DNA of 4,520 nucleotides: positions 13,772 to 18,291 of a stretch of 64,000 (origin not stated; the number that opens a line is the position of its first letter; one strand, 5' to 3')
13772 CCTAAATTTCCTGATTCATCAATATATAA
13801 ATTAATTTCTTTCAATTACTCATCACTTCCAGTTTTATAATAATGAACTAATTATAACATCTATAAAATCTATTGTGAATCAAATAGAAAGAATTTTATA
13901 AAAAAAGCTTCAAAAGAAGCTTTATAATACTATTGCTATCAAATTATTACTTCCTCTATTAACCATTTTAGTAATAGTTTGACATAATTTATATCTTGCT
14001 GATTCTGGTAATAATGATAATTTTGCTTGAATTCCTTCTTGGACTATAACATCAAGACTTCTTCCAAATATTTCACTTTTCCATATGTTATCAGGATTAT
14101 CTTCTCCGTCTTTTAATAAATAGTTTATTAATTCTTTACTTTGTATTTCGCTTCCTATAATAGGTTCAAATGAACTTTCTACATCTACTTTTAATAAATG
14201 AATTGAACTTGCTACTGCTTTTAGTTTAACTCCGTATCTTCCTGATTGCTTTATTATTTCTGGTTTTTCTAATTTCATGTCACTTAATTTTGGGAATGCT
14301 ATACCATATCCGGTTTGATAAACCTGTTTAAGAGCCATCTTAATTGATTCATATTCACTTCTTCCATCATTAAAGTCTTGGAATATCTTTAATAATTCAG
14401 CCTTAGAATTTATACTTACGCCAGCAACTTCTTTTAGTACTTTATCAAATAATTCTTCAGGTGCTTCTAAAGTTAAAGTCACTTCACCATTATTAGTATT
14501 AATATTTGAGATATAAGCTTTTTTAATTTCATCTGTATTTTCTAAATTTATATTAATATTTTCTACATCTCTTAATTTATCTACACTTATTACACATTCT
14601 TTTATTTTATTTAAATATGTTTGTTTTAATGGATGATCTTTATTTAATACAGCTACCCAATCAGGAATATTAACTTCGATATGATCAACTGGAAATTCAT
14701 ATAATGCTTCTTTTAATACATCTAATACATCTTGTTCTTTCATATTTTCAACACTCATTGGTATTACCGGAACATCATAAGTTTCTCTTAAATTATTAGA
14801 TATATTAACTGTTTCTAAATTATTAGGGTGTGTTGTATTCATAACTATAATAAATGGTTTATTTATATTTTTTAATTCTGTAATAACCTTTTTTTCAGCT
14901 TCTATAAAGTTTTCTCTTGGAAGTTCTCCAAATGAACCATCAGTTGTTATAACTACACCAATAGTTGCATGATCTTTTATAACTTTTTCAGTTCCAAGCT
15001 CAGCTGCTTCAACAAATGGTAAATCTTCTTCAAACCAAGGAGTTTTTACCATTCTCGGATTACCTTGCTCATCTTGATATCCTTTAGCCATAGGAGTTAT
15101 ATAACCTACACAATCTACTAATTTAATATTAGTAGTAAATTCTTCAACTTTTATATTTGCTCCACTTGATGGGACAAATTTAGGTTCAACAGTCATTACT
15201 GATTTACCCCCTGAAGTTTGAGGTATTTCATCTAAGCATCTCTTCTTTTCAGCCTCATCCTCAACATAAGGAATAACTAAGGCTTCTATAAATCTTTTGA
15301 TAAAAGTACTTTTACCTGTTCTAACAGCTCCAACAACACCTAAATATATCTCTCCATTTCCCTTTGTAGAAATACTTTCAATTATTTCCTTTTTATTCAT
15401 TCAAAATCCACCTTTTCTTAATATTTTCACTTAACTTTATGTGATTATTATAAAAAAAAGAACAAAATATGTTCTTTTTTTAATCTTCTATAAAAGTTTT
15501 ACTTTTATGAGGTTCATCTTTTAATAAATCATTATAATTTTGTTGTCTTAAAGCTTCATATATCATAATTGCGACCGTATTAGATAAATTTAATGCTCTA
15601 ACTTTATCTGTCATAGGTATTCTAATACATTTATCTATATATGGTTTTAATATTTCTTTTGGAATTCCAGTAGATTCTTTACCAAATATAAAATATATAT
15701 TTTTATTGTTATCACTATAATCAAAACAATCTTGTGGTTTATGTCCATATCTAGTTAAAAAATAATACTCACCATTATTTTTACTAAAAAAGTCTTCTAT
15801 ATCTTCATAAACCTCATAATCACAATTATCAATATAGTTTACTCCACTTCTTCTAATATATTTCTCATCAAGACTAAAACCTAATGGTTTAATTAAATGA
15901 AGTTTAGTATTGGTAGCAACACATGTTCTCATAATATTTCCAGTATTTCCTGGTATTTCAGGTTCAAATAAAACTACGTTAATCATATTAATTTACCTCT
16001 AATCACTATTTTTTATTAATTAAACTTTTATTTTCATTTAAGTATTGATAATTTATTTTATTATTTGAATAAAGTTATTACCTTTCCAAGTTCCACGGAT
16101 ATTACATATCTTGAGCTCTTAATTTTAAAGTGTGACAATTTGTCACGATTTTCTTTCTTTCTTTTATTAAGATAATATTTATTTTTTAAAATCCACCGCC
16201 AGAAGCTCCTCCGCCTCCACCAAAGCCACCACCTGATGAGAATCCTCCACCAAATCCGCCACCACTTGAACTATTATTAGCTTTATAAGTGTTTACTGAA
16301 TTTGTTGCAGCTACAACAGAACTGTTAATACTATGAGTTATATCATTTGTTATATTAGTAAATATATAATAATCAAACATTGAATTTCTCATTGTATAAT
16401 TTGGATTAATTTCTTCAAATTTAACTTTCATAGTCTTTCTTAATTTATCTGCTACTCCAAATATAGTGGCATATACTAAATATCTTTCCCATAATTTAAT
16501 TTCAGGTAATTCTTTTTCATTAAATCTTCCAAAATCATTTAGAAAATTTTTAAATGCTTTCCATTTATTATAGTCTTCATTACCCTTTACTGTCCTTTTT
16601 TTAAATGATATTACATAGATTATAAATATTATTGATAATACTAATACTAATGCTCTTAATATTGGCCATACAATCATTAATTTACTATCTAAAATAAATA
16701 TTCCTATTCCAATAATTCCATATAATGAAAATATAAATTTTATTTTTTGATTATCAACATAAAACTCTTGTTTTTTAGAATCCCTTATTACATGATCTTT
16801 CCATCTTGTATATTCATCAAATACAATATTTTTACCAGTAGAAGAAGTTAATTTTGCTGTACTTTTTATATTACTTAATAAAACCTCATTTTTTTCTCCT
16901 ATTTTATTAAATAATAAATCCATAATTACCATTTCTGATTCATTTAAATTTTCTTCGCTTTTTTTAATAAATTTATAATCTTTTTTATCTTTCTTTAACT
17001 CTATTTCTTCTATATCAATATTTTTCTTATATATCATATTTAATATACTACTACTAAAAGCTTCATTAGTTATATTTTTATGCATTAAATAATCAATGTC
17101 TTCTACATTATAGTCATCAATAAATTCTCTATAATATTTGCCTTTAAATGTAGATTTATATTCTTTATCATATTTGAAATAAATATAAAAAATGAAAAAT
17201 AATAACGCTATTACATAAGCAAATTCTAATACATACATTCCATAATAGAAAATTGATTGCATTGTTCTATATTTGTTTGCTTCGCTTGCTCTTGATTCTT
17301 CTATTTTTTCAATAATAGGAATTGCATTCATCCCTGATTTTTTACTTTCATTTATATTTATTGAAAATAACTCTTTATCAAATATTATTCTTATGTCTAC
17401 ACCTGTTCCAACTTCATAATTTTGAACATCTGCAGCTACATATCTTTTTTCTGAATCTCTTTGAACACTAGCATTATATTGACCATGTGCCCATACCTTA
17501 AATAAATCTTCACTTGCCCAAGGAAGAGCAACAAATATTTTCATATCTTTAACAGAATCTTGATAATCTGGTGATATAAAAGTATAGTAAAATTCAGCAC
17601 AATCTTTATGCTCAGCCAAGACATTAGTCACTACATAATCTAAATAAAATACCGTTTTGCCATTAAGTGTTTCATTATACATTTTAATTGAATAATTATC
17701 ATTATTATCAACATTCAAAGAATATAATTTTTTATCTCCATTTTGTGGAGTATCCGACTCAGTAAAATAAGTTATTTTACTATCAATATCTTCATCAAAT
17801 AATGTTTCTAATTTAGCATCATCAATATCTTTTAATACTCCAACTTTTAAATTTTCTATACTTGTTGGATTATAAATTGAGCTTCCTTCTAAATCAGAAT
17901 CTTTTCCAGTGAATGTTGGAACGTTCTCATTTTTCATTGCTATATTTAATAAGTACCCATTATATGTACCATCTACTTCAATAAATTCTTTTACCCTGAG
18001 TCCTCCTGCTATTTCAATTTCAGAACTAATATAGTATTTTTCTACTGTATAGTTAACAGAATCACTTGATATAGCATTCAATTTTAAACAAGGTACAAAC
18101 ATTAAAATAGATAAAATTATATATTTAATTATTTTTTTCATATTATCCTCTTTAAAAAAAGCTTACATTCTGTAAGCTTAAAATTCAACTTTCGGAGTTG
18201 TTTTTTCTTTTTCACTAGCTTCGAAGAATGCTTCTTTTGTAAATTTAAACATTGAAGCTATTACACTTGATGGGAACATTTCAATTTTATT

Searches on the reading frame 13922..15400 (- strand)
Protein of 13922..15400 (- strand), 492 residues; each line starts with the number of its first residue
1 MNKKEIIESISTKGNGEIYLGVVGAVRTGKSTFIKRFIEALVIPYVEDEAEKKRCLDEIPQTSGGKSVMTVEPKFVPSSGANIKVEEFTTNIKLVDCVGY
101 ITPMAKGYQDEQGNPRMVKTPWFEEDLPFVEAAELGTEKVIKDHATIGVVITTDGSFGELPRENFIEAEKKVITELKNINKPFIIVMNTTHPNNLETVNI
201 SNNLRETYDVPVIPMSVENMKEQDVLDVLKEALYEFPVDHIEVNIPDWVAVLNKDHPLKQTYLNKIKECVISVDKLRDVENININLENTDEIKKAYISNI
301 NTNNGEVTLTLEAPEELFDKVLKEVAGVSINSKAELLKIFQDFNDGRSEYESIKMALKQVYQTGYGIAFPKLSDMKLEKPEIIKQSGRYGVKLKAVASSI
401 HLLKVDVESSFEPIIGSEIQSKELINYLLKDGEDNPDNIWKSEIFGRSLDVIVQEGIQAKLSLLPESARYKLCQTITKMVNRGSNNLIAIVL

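Call 20: search_protein_families(library=pfam, proteins=[window:13922-15400:-], max_evalue=0.00001)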
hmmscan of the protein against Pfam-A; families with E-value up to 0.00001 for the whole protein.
window:13922-15400:- (492 aa): 3 families
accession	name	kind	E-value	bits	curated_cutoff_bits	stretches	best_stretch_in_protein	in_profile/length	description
PF09547.16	SpoIVA_ATPase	-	3.3e-100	334.8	26.6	1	1-237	1-237/237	Stage IV sporulation protein A, ATPase domain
PF20438.3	SpoIVA_middle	-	1.3e-57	195.2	25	1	238-416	1-179/179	Stage IV sporulation protein A, middle domain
PF20439.3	SpoIVA_C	-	1.4e-25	89.7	25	1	417-492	1-76/76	Sporulation stage IV protein A, C-terminal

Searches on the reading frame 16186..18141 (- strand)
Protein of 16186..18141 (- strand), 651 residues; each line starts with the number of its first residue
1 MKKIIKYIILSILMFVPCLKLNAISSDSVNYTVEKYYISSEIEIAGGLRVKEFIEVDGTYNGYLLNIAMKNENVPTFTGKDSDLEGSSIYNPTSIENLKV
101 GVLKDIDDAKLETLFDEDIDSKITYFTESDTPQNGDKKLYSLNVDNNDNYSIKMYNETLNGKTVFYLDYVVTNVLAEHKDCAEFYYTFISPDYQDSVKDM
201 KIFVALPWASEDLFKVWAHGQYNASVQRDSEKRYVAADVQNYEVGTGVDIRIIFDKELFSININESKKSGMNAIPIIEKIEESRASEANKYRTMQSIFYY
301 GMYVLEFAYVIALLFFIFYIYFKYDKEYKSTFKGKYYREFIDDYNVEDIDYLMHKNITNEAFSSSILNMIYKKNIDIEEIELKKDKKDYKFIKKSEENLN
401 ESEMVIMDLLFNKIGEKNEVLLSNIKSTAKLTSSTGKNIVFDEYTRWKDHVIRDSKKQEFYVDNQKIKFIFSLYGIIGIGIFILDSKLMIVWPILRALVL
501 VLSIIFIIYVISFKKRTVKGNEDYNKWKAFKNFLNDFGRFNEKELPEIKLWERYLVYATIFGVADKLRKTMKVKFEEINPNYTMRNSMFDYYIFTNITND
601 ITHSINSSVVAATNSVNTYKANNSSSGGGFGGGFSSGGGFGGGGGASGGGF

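Call 20: search_protein_families(library=pfam, proteins=[window:16186-18141:-], max_evalue=0.00001)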
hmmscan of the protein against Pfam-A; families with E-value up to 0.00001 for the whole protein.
window:16186-18141:- (651 aa): 2 families
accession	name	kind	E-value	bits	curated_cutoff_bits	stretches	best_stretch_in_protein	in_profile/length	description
PF20990.2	DUF2207_C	-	9.6e-42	143.8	33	1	335-571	3-247/247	Predicted membrane protein (DUF2207) C-terminal domain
PF09972.14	DUF2207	-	8.9e-13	49.2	24.4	1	33-254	2-172/172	Predicted membrane protein (DUF2207) N-terminal domain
